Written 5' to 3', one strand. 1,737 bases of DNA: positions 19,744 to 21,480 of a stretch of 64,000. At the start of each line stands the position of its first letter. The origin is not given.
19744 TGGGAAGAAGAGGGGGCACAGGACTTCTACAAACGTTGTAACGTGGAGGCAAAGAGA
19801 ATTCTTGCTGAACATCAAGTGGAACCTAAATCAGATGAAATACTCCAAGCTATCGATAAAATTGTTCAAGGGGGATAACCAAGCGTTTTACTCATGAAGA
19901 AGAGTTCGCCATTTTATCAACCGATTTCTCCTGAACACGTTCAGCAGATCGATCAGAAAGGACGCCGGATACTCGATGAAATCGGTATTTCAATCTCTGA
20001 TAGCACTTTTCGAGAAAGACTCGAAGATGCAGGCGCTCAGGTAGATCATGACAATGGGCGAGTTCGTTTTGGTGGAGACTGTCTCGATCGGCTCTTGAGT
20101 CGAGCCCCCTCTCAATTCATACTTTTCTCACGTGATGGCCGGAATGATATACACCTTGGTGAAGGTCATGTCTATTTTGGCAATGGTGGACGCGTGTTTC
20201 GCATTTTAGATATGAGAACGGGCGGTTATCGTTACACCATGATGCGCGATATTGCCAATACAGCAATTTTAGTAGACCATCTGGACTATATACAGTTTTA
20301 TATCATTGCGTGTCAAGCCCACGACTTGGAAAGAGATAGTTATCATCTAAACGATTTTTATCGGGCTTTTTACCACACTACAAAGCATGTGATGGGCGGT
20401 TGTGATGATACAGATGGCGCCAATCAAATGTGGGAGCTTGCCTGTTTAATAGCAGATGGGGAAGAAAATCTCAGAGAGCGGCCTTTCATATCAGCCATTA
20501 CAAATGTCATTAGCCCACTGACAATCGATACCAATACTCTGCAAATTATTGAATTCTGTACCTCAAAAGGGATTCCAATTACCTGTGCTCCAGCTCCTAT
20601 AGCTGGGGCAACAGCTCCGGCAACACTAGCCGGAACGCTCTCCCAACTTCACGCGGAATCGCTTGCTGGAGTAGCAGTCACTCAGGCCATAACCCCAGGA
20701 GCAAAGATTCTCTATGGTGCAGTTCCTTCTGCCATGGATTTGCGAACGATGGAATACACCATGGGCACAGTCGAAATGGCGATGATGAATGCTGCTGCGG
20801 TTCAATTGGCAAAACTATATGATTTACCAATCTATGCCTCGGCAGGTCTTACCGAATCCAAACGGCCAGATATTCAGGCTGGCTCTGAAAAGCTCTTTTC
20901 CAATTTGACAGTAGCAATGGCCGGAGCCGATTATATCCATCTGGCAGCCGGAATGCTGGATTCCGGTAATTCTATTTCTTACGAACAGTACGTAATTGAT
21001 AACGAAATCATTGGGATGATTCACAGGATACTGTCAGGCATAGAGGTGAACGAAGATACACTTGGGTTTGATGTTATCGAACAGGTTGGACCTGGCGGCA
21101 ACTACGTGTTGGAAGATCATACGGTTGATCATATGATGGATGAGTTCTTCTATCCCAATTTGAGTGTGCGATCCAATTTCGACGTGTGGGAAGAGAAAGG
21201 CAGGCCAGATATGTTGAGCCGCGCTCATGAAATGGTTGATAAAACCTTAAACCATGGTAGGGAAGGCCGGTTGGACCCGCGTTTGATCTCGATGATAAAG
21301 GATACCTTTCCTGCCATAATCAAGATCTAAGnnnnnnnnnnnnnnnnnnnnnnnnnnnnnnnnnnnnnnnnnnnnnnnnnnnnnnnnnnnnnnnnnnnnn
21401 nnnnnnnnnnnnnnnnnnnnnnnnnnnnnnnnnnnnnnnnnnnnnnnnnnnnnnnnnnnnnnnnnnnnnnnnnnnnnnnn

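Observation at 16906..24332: Second methyl-transfer operon carrying two tandem MttB-superfamily paralogs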

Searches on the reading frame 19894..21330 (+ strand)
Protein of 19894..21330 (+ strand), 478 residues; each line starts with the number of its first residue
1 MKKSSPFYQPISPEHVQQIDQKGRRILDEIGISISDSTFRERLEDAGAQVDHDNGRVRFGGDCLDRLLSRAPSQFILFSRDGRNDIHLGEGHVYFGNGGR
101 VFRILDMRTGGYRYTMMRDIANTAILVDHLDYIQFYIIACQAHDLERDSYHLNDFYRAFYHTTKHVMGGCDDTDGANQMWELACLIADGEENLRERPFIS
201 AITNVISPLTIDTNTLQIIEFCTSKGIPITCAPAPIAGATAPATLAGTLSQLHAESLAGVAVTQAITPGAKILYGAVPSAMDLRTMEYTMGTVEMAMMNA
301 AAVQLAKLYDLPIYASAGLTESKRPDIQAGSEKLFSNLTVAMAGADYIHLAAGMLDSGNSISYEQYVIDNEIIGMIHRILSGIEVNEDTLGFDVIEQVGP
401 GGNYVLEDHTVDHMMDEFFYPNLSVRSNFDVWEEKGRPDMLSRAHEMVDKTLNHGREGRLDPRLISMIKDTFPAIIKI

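Call 3: search_protein_families(library=pfam, proteins=[window:19894-21330:+])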
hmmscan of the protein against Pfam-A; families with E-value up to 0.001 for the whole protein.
window:19894-21330:+ (478 aa): 1 family
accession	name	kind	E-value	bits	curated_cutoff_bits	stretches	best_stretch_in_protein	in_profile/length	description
PF06253.16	MTTB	-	4.2e-114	381.8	25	1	3-469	26-489/500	Trimethylamine methyltransferase (MTTB)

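Call 6: search_protein_families(library=ncbifam, proteins=[window:19894-21330:+])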
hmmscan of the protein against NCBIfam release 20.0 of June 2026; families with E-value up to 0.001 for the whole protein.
window:19894-21330:+ (478 aa): 1 family
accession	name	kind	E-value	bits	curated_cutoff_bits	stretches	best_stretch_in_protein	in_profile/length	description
TIGR02369.2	trimeth_pyl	equivalog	1.2e-122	409.8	525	1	11-465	6-458/469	[trimethylamine--corrinoid protein] Co-methyltransferase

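Call 8: search_solved_structures(query=window:19894-21330:+, show_alignments=2)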
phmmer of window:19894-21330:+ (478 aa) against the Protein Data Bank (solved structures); distinct sequences matched with E-value up to 0.001: 5.
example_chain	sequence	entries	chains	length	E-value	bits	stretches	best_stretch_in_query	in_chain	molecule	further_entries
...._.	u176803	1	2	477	4.4e-69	236.6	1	6-466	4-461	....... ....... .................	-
2qne_A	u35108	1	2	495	4.7e-69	236.5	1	6-466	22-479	Putative methyltransferase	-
7xcl_A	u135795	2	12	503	7.6e-60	206.2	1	21-459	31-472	Trimethylamine methyltransferase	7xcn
7xcm_A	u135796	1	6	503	1e-59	205.7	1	21-459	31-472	Trimethylamine methyltransferase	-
4yyc_A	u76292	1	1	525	1.1e-52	182.6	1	8-470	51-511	Putative trimethylamine methyltransferase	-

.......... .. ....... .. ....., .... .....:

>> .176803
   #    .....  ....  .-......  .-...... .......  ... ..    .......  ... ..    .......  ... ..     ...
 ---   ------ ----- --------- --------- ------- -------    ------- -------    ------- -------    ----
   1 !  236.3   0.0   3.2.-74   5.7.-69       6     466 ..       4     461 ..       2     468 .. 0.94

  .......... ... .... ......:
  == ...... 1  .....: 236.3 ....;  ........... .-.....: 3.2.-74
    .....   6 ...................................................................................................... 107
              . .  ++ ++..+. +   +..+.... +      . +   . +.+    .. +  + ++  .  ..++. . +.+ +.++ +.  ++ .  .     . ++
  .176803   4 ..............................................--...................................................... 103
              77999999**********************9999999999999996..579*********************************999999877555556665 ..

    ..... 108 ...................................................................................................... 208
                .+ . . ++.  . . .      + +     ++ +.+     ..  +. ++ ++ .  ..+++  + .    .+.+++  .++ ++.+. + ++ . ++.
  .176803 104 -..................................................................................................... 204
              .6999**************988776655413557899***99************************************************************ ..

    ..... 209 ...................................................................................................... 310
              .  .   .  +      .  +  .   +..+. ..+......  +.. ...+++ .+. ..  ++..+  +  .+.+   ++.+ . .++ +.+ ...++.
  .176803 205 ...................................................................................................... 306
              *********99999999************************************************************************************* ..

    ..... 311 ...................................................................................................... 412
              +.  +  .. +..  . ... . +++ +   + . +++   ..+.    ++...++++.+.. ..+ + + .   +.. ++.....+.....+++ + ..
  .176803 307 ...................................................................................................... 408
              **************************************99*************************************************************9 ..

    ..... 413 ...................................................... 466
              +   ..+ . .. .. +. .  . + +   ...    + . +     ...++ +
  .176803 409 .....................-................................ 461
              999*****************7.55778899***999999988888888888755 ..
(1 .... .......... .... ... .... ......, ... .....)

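Call 11: find_homologous_proteins(query=window:19894-21330:+)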
Query window:19894-21330:+ (478 aa): 1881 proteins with E <= 0.001 among 8000 candidates; the best 120 are listed.
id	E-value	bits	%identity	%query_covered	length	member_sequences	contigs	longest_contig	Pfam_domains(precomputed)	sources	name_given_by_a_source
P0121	0.0e+0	1015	91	100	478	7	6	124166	PF06253.17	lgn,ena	-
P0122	4.1e-270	914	82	100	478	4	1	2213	PF06253.17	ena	-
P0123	3.8e-253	858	77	100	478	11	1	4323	PF06253.17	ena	-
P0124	9.8e-250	847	79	94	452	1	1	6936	PF06253.17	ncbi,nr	ncbi:MAG: trimethylamine methyltransferase family protein, partial [Chloroflexota bacterium]|nr:trim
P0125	2.0e-248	843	75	99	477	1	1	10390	PF06253.17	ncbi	-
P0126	2.1e-248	843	76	100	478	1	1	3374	PF06253.17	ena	-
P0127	1.8e-245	833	74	100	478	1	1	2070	PF06253.17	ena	-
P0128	3.4e-245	832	75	100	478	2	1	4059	PF06253.17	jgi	-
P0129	1.7e-244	830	73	100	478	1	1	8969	PF06253.17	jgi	jgi:trimethylamine--corrinoid protein Co-methyltransferase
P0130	6.5e-243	825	74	100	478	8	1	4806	PF06253.17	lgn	-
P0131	1.9e-242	823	74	99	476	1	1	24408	PF06253.17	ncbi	ncbi:MAG: trimethylamine methyltransferase family protein [Dehalococcoidia bacterium]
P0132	4.1e-242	822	73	100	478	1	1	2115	PF06253.17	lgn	-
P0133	1.3e-241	820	73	99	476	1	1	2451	PF06253.17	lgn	-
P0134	3.2e-241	819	73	99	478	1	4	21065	PF06253.17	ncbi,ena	-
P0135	1.2e-240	817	74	99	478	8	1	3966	PF06253.17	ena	-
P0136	3.8e-240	816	73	100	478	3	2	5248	PF06253.17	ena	-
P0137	5.8e-240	815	72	100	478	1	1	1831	PF06253.17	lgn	-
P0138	7.9e-240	814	74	100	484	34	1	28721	PF06253.17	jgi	-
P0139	1.5e-238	810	74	100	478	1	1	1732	PF06253.17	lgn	-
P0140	2.0e-238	810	73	100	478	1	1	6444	PF06253.17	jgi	-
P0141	6.8e-238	808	73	99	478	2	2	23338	PF06253.17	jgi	-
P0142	1.3e-237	807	73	100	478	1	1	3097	PF06253.17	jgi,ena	-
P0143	2.3e-237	806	72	100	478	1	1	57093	PF06253.17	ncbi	ncbi:MAG: trimethylamine methyltransferase family protein [Dehalococcoidia bacterium]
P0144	2.6e-237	806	73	99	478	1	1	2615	PF06253.17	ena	-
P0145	4.8e-237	805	73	100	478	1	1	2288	PF06253.17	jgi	-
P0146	8.6e-237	804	74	100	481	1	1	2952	PF06253.17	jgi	-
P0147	1.9e-236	803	71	100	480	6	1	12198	PF06253.17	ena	-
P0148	9.8e-236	801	73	99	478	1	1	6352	PF06253.17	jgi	-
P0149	1.7e-235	800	72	98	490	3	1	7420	PF06253.17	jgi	jgi:trimethylamine--corrinoid protein Co-methyltransferase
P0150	4.2e-235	799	72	100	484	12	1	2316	PF06253.17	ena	-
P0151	5.5e-235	798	72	100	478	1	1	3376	PF06253.17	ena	-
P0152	1.0e-234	798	72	100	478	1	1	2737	PF06253.17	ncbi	-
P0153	1.5e-234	797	74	99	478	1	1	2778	PF06253.17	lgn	-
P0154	1.8e-234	797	72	100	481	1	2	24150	PF06253.17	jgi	-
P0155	2.1e-234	797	73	100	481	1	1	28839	PF06253.17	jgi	-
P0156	2.3e-234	796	73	99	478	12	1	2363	PF06253.17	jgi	-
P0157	2.6e-234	796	72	100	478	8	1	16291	PF06253.17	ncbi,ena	-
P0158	2.7e-234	796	73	99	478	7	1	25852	PF06253.17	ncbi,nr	ncbi:trimethylamine methyltransferase family protein [Dehalococcoidia bacterium]|nr:trimethylamine m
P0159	3.0e-234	796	72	100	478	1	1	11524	PF06253.17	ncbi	ncbi:trimethylamine methyltransferase family protein [Chloroflexota bacterium]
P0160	3.3e-234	796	71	99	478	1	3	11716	PF06253.17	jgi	-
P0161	5.3e-234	795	71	99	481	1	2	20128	PF06253.17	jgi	jgi:trimethylamine--corrinoid protein Co-methyltransferase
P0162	5.3e-234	795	72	100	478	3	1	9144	PF06253.17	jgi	-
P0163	5.4e-234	795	72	100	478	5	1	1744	PF06253.17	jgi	-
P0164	7.4e-234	795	73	97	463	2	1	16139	PF06253.17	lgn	-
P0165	7.6e-234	795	72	99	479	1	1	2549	PF06253.17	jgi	jgi:trimethylamine--corrinoid protein Co-methyltransferase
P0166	1.5e-233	794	72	100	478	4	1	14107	PF06253.17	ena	-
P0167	1.6e-233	794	71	100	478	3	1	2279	PF06253.17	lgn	-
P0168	2.4e-233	793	70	100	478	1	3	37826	PF06253.17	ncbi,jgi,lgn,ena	-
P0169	3.0e-233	793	73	99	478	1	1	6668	PF06253.17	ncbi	-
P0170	4.8e-233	792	71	100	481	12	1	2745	PF06253.17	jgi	-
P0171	4.9e-233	792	72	100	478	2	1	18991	PF06253.17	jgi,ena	-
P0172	5.6e-233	792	72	99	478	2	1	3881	PF06253.17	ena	-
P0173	1.9e-232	790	71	100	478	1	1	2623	PF06253.17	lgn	-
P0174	2.1e-232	790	72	99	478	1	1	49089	PF06253.17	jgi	jgi:trimethylamine--corrinoid protein Co-methyltransferase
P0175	2.4e-232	790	72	100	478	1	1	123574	PF06253.17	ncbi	ncbi:trimethylamine methyltransferase family protein [Chloroflexota bacterium]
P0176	2.9e-232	790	72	100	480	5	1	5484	PF06253.17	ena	-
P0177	4.9e-232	789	72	100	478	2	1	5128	PF06253.17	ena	-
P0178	6.3e-232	788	72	99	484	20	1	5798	PF06253.17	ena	-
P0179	7.6e-232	788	73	99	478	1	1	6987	PF06253.17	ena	-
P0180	8.2e-232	788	72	99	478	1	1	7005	PF06253.17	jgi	-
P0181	1.7e-231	787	72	99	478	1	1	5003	PF06253.17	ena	-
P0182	1.7e-231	787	71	99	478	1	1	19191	PF06253.17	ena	-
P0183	2.8e-231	786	71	100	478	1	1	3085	PF06253.17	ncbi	-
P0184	3.0e-231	786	71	100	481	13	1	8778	PF06253.17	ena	-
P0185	4.2e-231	786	71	99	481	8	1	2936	PF06253.17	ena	-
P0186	4.3e-231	786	71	99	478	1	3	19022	PF06253.17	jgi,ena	-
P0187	6.4e-231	785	72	99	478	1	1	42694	PF06253.17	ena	-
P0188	1.3e-230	784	72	100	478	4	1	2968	PF06253.17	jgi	-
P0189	1.5e-230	784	72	99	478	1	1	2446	PF06253.17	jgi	-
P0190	2.0e-230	783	72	99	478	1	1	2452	PF06253.17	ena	-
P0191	2.3e-230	783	71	99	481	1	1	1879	PF06253.17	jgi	jgi:trimethylamine--corrinoid protein Co-methyltransferase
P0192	2.8e-230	783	71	99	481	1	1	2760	PF06253.17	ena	-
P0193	3.1e-230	783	71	100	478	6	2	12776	PF06253.17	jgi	-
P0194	3.2e-230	783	70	100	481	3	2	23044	PF06253.17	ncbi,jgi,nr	ncbi:MAG: trimethylamine methyltransferase [Dehalococcoidia bacterium]|nr:MAG: trimethylamine methyl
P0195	3.7e-230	783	72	99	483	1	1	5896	PF06253.17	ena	-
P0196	3.8e-230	783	71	99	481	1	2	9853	PF06253.17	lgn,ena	-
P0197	5.3e-230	782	71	99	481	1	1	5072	PF06253.17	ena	-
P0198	7.1e-230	782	71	99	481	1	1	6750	PF06253.17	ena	-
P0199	7.4e-230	782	71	99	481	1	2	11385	PF06253.17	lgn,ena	-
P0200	8.7e-230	781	71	99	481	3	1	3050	PF06253.17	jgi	-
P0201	9.0e-230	781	71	99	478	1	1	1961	PF06253.17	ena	-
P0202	9.9e-230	781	71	99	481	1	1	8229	PF06253.17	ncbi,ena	-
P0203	1.0e-229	781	71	99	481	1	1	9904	PF06253.17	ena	-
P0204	1.0e-229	781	71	99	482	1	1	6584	PF06253.17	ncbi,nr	ncbi:MAG: trimethylamine methyltransferase family protein, partial [Chloroflexota bacterium]|nr:trim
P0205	1.3e-229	781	72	99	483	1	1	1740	PF06253.17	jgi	jgi:trimethylamine--corrinoid protein Co-methyltransferase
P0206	1.8e-229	780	70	100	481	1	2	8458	PF06253.17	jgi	-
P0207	2.3e-229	780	71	99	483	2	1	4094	PF06253.17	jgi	-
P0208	2.4e-229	780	71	99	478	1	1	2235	PF06253.17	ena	-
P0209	2.7e-229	780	71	99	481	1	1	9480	PF06253.17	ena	-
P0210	3.2e-229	780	70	100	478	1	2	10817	PF06253.17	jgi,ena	-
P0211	3.3e-229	779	72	98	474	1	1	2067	PF06253.17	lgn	-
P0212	3.6e-229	779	71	99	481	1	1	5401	PF06253.17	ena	-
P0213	4.5e-229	779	71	99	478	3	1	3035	PF06253.17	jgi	-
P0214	4.8e-229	779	70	99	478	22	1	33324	PF06253.17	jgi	-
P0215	4.9e-229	779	71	99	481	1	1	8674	PF06253.17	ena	-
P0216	5.0e-229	779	71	99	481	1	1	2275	PF06253.17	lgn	-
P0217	6.6e-229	778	71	99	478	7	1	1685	PF06253.17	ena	-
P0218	8.2e-229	778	71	100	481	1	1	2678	PF06253.17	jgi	-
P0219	1.3e-228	778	71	99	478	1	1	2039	PF06253.17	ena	-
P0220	1.3e-228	778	71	99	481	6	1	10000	PF06253.17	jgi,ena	-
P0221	1.8e-228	777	70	99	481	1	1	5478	PF06253.17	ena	-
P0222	1.9e-228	777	70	99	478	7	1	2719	PF06253.17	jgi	-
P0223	2.7e-228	776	71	99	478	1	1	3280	PF06253.17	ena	-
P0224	2.8e-228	776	71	99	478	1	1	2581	PF06253.17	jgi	jgi:trimethylamine--corrinoid protein Co-methyltransferase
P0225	3.8e-228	776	72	97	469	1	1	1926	PF06253.17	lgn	-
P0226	4.4e-228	776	71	99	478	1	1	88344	PF06253.17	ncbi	ncbi:trimethylamine methyltransferase family protein [Chloroflexota bacterium]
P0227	5.5e-228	775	71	99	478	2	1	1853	PF06253.17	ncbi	-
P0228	5.8e-228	775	70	99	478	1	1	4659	PF06253.17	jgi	jgi:trimethylamine--corrinoid protein Co-methyltransferase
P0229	6.4e-228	775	70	100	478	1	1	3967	PF06253.17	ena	-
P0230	7.1e-228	775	70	99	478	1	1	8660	PF06253.17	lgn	-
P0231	8.6e-228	775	71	99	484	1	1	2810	PF06253.17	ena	-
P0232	1.1e-227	774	71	98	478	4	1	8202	PF06253.17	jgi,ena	-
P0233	1.3e-227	774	70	100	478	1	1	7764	PF06253.17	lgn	-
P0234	1.3e-227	774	74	96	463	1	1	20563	PF06253.17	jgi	-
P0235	2.3e-227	773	70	99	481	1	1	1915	PF06253.17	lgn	-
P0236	3.0e-227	773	70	99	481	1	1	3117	PF06253.17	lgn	-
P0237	3.4e-227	773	71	99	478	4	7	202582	PF06253.17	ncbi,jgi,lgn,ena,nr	ncbi:MAG TPA: hypothetical protein G4N93_07220 [Dehalococcoidia bacterium]|nr:hypothetical protein [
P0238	3.4e-227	773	71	99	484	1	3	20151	PF06253.17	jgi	-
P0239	5.5e-227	772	71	98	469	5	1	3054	PF06253.17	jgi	jgi:trimethylamine--corrinoid protein Co-methyltransferase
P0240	6.0e-227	772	71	100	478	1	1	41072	PF06253.17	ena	-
